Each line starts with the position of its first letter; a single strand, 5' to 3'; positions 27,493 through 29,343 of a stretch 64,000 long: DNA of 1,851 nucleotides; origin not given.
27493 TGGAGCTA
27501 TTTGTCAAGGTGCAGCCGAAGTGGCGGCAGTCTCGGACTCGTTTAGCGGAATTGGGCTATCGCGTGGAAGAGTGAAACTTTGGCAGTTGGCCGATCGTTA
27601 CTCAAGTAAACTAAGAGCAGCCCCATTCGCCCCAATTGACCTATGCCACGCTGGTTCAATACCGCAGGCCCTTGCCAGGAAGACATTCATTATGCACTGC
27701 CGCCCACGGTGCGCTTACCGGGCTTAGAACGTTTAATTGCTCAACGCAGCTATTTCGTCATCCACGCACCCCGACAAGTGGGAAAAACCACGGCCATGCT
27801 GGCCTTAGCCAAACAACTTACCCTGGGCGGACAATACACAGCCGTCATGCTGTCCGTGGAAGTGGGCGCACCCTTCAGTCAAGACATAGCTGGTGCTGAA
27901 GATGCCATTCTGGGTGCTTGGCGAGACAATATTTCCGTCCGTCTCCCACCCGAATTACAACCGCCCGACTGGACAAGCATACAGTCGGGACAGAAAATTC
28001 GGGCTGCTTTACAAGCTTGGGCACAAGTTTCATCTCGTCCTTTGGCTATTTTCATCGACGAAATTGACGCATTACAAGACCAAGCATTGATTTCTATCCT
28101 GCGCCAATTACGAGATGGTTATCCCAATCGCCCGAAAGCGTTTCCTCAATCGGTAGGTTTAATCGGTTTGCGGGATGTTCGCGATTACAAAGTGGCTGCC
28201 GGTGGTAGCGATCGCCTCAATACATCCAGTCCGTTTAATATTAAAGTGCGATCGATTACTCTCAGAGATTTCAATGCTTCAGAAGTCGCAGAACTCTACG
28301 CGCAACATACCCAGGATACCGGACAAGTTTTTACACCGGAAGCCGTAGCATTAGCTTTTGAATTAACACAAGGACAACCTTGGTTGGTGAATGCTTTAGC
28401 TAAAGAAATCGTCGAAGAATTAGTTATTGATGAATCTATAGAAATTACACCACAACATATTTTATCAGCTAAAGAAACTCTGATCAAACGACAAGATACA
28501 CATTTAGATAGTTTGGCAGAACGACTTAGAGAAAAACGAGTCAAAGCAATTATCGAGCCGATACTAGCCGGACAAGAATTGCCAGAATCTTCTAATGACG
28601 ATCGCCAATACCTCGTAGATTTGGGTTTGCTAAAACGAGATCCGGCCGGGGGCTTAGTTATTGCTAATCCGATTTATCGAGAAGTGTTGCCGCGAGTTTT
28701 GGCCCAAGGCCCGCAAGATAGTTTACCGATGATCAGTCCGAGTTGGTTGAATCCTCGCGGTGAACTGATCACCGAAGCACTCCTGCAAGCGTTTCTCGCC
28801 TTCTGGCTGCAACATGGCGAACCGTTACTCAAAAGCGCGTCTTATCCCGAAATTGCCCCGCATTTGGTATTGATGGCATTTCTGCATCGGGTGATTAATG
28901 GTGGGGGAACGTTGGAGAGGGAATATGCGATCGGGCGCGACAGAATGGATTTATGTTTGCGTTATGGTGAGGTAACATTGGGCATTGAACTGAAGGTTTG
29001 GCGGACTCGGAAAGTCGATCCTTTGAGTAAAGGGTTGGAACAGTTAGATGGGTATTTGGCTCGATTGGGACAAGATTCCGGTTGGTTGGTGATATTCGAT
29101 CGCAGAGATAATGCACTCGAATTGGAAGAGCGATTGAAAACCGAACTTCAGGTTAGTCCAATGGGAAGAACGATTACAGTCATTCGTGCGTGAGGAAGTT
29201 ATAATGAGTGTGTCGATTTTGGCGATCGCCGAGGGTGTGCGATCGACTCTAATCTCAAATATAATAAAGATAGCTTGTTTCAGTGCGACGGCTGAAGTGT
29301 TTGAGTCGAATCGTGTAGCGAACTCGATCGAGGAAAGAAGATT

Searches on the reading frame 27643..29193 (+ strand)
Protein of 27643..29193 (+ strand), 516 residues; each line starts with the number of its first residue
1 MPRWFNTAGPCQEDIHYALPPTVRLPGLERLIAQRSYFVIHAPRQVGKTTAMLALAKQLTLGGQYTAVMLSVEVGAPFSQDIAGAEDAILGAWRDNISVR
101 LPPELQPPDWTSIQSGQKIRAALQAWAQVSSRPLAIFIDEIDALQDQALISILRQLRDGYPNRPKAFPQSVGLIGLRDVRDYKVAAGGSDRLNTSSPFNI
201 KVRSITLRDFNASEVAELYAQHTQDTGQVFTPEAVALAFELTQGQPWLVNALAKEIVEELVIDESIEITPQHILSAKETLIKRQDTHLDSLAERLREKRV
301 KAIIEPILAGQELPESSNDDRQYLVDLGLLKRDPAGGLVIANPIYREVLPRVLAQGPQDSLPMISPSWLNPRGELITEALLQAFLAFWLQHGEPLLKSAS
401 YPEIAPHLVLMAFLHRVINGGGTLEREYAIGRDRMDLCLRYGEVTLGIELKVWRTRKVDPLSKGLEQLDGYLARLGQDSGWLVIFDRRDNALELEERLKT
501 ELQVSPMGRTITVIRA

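Call 4: search_protein_families(library=pfam, proteins=[window:27643-29193:+], max_evalue=0.01)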
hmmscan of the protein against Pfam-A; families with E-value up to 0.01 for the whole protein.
window:27643-29193:+ (516 aa): 5 families
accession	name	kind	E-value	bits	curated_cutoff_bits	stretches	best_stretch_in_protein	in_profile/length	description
PF13191.12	AAA_16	-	8e-07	30.1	32.6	1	33-156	21-155/167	AAA ATPase domain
PF14516.12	AAA_35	-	8.2e-07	28.6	27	1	38-333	34-314/331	AAA-like domain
PF00004.35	AAA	-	3.2e-05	24.8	21.2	1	40-154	3-89/131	ATPase family associated with various cellular activities (AAA)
PF13401.12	AAA_22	-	0.00015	22.5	27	1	35-164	5-111/130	AAA domain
PF13173.12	AAA_14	-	0.00091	19.7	27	0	37-63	4-28/129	AAA domain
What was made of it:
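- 27643..29193 (+): AAA ATPase (AAA_16/AAA_35) at the left edge of the variable region. It is context, not part of the module. Call 4.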

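Call 23: search_protein_families(library=padloc, proteins=[window:27643-29193:+], max_evalue=0.01)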
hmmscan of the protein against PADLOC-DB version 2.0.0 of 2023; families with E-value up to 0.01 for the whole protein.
window:27643-29193:+ (516 aa): 1 family
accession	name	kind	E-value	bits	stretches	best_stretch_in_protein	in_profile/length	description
PDLC04140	mad8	-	0.0027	15.3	0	95-158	157-222/314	mads_8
